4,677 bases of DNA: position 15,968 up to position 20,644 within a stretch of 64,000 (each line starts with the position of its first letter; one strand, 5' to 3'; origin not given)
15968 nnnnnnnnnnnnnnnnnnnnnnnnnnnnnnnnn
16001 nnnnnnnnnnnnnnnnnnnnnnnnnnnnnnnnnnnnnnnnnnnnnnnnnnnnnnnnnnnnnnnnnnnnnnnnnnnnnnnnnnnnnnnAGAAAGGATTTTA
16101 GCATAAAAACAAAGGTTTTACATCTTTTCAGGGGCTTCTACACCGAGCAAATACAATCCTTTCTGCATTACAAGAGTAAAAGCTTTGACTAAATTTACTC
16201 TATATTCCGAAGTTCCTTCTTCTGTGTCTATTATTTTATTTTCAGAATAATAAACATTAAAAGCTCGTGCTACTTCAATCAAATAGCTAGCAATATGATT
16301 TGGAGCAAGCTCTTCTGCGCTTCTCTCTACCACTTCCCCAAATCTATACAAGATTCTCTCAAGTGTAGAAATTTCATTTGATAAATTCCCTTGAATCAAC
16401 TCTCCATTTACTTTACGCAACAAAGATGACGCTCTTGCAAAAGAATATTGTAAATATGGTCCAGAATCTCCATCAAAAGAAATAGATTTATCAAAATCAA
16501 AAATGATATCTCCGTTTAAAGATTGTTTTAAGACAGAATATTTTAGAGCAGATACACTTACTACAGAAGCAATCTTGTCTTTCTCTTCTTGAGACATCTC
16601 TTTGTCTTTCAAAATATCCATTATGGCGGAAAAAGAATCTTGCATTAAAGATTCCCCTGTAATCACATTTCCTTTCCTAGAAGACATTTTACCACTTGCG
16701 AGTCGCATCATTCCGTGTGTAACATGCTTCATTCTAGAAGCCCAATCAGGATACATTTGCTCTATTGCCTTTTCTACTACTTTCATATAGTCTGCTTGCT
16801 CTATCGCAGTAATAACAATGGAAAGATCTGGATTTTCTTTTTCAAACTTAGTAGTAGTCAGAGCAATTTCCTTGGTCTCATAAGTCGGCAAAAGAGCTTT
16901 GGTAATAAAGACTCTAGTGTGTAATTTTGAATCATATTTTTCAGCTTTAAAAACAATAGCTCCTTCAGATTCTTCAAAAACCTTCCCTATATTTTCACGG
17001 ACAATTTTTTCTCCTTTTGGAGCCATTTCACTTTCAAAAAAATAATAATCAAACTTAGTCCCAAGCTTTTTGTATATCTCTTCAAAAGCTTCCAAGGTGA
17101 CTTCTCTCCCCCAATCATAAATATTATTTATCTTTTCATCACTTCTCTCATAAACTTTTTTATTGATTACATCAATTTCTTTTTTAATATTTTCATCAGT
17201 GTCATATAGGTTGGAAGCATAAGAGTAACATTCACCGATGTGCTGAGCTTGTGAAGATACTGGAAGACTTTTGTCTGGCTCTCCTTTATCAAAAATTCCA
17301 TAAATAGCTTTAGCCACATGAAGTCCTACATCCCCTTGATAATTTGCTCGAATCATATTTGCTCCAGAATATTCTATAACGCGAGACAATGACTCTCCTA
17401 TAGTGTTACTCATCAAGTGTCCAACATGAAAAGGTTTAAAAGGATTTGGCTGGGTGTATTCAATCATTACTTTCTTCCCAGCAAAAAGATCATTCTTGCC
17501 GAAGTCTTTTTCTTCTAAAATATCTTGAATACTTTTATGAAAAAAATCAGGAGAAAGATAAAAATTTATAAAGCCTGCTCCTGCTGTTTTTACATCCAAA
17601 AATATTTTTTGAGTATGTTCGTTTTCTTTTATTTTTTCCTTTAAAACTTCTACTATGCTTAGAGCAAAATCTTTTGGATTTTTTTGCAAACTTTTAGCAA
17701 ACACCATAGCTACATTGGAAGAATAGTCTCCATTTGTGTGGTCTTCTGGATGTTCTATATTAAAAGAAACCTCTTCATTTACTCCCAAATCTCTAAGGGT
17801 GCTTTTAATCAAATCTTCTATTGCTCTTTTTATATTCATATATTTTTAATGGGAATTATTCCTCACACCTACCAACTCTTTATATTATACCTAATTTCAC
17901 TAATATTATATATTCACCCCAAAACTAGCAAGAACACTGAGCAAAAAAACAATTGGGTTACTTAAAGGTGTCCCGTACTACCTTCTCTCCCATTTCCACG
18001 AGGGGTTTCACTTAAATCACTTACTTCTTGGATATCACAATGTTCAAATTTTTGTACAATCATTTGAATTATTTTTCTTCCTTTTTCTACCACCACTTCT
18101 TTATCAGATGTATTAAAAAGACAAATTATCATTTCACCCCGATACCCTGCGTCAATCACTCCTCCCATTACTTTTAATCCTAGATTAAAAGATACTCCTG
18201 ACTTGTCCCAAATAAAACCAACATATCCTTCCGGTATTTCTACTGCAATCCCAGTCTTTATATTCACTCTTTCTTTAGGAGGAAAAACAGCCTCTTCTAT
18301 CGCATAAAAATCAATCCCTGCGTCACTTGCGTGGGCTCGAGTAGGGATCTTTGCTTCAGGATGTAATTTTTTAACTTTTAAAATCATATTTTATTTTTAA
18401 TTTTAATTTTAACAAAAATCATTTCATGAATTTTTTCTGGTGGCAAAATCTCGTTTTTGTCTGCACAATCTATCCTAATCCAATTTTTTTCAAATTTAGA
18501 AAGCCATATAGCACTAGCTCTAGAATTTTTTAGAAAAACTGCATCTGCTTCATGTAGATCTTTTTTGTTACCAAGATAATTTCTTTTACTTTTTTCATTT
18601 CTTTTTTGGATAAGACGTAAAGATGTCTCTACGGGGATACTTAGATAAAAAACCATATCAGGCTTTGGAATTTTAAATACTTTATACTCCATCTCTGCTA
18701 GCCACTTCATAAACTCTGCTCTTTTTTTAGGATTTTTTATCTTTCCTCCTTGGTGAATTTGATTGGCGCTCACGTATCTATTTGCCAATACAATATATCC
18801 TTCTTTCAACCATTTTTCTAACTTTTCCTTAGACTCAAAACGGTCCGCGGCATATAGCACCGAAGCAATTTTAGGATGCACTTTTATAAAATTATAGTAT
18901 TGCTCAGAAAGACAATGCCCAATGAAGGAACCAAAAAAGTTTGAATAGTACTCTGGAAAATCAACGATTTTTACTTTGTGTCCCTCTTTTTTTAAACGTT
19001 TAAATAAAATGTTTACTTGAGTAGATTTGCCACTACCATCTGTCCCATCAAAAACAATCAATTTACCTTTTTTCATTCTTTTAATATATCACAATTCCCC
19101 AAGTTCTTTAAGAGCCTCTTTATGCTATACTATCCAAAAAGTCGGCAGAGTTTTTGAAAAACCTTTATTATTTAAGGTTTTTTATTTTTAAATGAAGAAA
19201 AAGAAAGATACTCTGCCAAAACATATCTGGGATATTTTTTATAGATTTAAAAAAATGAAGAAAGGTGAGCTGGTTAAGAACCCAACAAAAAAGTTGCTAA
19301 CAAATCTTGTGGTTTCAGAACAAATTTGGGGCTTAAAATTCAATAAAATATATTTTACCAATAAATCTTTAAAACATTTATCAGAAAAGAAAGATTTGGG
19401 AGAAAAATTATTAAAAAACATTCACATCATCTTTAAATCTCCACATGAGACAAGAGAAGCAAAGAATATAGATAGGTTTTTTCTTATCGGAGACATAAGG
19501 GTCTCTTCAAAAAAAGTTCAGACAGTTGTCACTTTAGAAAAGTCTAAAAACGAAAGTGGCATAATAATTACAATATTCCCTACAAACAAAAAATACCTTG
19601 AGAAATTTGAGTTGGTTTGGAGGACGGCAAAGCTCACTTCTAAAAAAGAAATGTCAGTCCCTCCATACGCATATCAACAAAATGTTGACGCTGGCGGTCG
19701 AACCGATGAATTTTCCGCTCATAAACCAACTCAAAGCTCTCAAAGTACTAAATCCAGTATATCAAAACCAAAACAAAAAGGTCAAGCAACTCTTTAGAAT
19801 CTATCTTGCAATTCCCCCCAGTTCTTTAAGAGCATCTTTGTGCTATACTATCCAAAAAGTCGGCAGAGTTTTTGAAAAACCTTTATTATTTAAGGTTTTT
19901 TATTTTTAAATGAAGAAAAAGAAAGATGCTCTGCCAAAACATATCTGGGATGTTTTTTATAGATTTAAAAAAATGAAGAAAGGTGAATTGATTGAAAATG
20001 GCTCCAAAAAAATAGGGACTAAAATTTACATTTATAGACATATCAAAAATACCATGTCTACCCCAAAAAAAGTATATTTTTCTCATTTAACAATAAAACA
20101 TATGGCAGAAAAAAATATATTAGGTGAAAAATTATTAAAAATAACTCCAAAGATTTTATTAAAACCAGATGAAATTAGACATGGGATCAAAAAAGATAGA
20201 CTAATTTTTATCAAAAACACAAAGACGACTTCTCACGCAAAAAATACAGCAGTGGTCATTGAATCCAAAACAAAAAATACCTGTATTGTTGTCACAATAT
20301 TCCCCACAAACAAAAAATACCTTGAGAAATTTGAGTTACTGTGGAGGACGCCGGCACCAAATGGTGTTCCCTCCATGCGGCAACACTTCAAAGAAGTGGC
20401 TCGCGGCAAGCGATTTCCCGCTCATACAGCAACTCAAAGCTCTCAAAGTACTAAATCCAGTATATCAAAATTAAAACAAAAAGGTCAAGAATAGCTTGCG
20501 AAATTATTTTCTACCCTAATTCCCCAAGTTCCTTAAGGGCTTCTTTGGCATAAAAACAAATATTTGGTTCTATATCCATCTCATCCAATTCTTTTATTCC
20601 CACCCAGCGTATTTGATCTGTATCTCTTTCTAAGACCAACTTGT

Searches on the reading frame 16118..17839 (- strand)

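Call 58: search_protein_families(library=pfam, proteins=[window:16118-17839:-], max_evalue=0.0001)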
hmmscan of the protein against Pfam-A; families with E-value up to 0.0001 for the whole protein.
window:16118-17839:- (573 aa): 3 families
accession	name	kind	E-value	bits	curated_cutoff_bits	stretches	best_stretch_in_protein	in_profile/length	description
PF00750.26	tRNA-synt_1d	-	1.4e-39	136.5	23.3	1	104-449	2-349/349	tRNA synthetases class I (R), catalytic domain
PF05746.21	DALR_1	-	3.3e-24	85.6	22.3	1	463-573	1-117/117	DALR anticodon binding domain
PF03485.21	Arg_tRNA_synt_N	-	1.1e-16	61.7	21.5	1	6-95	2-85/85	Arginyl tRNA synthetase N terminal domain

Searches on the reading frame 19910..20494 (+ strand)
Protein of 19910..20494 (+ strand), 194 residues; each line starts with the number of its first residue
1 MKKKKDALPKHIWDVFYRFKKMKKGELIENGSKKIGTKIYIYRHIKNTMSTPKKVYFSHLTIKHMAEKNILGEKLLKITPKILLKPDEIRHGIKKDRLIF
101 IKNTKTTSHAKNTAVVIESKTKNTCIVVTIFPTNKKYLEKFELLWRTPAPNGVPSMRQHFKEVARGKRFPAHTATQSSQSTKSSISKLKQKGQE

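Call 58: search_protein_families(library=pfam, proteins=[window:19910-20494:+], max_evalue=0.0001)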
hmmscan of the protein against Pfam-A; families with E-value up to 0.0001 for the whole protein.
window:19910-20494:+ (194 aa): 1 family
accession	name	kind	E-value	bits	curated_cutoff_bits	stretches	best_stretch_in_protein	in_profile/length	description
PF18810.6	PBECR2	-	2.8e-08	34.4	27.1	1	55-141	25-112/120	phage-Barnase-EndoU-ColicinE5/D-RelE like nuclease2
